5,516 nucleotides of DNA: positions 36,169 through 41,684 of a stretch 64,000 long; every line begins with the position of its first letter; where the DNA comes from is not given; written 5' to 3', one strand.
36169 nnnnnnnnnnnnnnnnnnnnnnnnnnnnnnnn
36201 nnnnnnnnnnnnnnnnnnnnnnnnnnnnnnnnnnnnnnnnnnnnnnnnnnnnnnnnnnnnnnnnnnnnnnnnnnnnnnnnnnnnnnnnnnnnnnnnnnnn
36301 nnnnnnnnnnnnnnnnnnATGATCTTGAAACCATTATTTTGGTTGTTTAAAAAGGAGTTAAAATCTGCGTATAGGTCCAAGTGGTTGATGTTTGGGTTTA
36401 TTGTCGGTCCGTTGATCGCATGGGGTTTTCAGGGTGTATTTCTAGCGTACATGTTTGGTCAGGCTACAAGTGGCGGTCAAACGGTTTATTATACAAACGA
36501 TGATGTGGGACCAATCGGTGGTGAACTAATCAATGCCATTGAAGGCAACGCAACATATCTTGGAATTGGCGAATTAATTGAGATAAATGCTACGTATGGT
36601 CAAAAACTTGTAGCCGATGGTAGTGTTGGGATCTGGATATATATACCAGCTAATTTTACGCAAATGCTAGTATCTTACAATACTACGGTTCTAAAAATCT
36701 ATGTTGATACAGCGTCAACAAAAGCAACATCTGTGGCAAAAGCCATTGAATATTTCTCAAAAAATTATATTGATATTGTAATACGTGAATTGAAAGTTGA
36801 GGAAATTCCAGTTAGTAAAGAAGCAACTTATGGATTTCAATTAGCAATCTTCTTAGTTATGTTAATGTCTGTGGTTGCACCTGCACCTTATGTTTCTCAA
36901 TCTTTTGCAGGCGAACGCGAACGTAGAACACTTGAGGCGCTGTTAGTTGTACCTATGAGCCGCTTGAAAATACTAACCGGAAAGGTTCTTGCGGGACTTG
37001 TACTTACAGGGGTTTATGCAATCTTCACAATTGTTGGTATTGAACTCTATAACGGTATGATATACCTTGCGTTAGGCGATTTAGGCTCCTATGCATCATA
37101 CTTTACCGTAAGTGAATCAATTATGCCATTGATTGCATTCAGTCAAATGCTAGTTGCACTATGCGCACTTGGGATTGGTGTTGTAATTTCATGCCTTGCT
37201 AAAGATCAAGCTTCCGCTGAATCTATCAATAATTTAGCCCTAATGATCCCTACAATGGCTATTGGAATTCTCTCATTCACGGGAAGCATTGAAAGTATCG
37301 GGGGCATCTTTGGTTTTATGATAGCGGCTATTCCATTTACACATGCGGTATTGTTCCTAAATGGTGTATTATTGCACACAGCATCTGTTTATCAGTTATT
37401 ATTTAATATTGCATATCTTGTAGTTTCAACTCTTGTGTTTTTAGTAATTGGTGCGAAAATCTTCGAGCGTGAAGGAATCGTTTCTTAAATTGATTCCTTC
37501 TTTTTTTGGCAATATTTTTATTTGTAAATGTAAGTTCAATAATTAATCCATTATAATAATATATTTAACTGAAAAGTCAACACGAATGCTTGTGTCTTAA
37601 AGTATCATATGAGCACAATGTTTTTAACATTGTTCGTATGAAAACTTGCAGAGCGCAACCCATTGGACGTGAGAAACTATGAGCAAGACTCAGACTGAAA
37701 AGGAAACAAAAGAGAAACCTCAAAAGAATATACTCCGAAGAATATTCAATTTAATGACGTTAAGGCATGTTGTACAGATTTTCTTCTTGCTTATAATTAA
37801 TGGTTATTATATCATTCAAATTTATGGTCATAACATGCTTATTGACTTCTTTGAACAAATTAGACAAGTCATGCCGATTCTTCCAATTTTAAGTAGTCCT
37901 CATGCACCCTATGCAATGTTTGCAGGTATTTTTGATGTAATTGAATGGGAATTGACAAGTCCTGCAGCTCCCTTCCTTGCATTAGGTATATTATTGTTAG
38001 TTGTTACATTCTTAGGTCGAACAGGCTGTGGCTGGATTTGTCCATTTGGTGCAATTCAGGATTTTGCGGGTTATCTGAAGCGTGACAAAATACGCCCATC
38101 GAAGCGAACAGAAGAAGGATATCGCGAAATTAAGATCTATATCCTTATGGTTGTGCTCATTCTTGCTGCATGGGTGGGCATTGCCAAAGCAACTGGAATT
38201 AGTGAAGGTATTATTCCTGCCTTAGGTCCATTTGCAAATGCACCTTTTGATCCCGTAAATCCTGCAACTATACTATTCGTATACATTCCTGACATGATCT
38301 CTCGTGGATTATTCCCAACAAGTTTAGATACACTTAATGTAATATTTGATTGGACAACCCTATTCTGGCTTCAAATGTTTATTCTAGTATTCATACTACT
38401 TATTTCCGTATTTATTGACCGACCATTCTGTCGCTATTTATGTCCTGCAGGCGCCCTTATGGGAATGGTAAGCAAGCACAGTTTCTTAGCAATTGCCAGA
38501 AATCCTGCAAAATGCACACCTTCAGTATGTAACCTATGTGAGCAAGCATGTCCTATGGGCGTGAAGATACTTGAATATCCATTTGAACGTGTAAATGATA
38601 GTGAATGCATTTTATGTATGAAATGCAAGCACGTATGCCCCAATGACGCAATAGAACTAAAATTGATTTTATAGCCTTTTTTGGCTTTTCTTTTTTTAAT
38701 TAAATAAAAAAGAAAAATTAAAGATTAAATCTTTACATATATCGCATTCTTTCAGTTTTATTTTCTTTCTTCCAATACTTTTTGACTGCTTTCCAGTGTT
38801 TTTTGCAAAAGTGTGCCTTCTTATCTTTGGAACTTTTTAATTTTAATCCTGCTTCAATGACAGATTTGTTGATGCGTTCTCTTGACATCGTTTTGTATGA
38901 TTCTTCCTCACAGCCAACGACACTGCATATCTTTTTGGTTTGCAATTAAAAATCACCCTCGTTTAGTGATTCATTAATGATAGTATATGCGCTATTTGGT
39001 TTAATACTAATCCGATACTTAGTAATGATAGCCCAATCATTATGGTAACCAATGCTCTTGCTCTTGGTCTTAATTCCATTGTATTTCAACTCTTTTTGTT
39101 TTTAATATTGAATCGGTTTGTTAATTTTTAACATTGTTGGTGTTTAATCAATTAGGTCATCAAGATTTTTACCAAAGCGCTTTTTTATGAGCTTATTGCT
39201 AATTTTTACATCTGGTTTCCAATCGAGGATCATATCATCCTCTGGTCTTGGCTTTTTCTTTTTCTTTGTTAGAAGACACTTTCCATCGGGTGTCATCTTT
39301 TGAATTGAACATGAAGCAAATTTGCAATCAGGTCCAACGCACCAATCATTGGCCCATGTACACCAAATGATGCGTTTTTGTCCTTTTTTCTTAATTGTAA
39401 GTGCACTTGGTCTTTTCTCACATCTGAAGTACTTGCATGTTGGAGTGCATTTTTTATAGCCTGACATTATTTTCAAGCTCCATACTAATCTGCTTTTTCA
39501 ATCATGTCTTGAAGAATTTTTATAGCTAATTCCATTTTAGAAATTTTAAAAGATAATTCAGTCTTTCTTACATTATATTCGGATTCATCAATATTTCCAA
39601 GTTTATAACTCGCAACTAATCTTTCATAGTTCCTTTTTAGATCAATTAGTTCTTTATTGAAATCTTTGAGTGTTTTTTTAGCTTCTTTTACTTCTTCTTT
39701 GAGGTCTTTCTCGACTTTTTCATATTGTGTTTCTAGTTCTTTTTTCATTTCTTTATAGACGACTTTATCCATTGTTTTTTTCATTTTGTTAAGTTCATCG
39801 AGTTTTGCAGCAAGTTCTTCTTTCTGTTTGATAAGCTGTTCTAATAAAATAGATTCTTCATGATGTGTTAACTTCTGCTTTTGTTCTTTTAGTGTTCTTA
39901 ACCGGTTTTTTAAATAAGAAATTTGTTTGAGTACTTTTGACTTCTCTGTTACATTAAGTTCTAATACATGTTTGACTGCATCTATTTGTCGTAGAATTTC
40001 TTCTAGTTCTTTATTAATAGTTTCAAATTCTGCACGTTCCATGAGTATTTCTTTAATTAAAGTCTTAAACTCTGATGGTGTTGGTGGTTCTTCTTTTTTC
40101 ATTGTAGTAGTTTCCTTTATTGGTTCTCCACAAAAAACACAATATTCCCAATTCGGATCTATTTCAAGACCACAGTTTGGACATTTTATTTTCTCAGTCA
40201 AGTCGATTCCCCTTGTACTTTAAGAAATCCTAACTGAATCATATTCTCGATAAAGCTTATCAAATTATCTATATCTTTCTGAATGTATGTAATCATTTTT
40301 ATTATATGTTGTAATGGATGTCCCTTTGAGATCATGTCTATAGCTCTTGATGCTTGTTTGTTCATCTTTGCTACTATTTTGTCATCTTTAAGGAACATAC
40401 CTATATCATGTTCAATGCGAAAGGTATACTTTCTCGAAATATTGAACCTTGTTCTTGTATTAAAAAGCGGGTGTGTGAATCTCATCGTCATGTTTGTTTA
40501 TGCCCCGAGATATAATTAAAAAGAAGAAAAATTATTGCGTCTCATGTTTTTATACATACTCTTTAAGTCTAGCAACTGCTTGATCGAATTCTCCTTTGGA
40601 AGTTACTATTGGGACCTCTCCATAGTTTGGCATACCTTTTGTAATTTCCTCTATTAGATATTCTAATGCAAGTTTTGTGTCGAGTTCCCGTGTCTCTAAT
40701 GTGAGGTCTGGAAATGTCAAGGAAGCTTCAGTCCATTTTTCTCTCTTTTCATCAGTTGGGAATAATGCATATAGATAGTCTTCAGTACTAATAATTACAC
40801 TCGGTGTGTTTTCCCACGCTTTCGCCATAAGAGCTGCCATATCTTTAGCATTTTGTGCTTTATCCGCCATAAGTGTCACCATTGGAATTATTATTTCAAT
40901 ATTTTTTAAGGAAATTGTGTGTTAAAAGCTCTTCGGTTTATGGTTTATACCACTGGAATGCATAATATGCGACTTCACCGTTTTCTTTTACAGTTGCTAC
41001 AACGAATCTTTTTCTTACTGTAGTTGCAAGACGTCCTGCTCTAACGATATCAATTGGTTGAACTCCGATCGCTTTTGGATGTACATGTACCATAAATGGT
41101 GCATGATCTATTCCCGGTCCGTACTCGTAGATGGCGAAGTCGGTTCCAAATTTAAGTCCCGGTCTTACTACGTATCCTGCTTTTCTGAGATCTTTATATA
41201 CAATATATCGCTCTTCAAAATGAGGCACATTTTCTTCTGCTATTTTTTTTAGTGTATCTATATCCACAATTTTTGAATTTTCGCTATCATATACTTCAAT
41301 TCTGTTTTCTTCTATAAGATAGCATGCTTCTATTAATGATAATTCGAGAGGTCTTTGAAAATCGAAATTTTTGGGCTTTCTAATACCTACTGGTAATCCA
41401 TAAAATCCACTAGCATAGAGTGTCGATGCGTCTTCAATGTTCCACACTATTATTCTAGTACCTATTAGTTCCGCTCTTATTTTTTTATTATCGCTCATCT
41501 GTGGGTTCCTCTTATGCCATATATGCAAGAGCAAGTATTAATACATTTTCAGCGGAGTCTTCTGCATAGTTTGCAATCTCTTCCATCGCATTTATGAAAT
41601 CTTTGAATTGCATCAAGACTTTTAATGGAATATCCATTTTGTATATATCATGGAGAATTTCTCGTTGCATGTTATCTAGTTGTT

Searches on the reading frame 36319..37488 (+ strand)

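Call 21: search_protein_families(library=pfam, proteins=[window:36319-37488:+], max_evalue=0.001)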
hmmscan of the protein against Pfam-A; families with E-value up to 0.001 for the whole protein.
window:36319-37488:+ (389 aa): 4 families
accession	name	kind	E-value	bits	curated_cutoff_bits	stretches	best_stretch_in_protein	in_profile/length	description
PF12698.13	ABC2_membrane_3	-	1.8e-23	83.6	31.6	1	21-379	1-346/347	ABC-2 family transporter protein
PF12679.13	ABC2_membrane_2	-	1e-21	77.9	27.2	1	8-386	2-282/283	ABC-2 family transporter protein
PF01061.29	ABC2_membrane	-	2.8e-06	27.4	26.9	1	171-344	47-203/211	ABC-2 type transporter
PF12730.13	ABC2_membrane_4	-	5.1e-06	27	27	1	167-281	48-158/179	ABC-2 family transporter protein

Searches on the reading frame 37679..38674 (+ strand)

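Call 21: search_protein_families(library=pfam, proteins=[window:37679-38674:+], max_evalue=0.001)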
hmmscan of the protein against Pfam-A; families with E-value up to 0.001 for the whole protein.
window:37679-38674:+ (331 aa): 7 families
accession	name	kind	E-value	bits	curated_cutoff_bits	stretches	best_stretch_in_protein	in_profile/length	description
PF12801.12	Fer4_5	-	2.7e-16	59.7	22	2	99-137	6-44/48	4Fe-4S binding domain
PF00037.32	Fer4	-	1.4e-08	34.7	21.1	1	305-326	3-24/24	4Fe-4S binding domain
PF13187.11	Fer4_9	-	1.2e-06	28.9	27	1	279-325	2-52/52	4Fe-4S dicluster domain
PF12838.12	Fer4_7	-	6.4e-06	27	27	0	310-327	2-19/52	4Fe-4S dicluster domain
PF13237.11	Fer4_10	-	0.00066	20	25.5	1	272-321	2-53/53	4Fe-4S dicluster domain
PF13484.11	Fer4_16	-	0.00078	20.6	30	0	309-328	1-20/66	4Fe-4S double cluster binding domain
PF12798.12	Fer4_3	-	0.00078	20.5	27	0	310-324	1-15/15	4Fe-4S binding domain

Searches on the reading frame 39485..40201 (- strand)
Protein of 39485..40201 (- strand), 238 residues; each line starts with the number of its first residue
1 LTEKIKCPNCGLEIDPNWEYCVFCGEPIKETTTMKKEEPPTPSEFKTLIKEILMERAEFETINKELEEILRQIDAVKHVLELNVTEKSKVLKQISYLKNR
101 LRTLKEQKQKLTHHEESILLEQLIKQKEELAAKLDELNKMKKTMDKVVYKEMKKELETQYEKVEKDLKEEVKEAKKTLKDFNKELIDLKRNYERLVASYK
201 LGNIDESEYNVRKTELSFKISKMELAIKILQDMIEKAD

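Call 21: search_protein_families(library=pfam, proteins=[window:39485-40201:-], max_evalue=0.001)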
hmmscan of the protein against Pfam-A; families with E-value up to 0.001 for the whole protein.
window:39485-40201:- (238 aa): 3 families
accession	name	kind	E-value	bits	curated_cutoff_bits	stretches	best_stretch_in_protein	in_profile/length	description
PF24460.1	DUF7575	-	2.4e-06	27.2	28.5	1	3-28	2-27/28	Domain of unknown function (DUF7575)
PF13240.11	Zn_Ribbon_1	-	2.5e-06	27.5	25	1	6-27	1-22/23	zinc-ribbon domain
PF12773.13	DZR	-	0.00049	20.6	27.3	1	7-25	27-45/45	Double zinc ribbon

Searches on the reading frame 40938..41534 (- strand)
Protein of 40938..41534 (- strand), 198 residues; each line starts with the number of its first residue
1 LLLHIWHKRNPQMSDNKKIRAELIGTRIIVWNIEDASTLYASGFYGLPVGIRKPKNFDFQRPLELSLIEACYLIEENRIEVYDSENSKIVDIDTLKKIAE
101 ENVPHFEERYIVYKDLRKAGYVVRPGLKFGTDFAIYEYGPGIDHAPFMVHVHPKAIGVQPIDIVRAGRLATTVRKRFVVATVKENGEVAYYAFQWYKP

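Call 21: search_protein_families(library=pfam, proteins=[window:40938-41534:-], max_evalue=0.001)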
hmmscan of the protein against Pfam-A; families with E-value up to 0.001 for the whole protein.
window:40938-41534:- (198 aa): 2 families
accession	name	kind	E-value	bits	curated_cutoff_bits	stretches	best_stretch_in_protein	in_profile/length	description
PF01974.23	tRNA_int_endo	-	2.6e-29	101.6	27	1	106-190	1-85/85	tRNA intron endonuclease, catalytic C-terminal domain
PF02778.19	tRNA_int_endo_N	-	9.4e-17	60.7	21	1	20-92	2-63/67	tRNA intron endonuclease, N-terminal domain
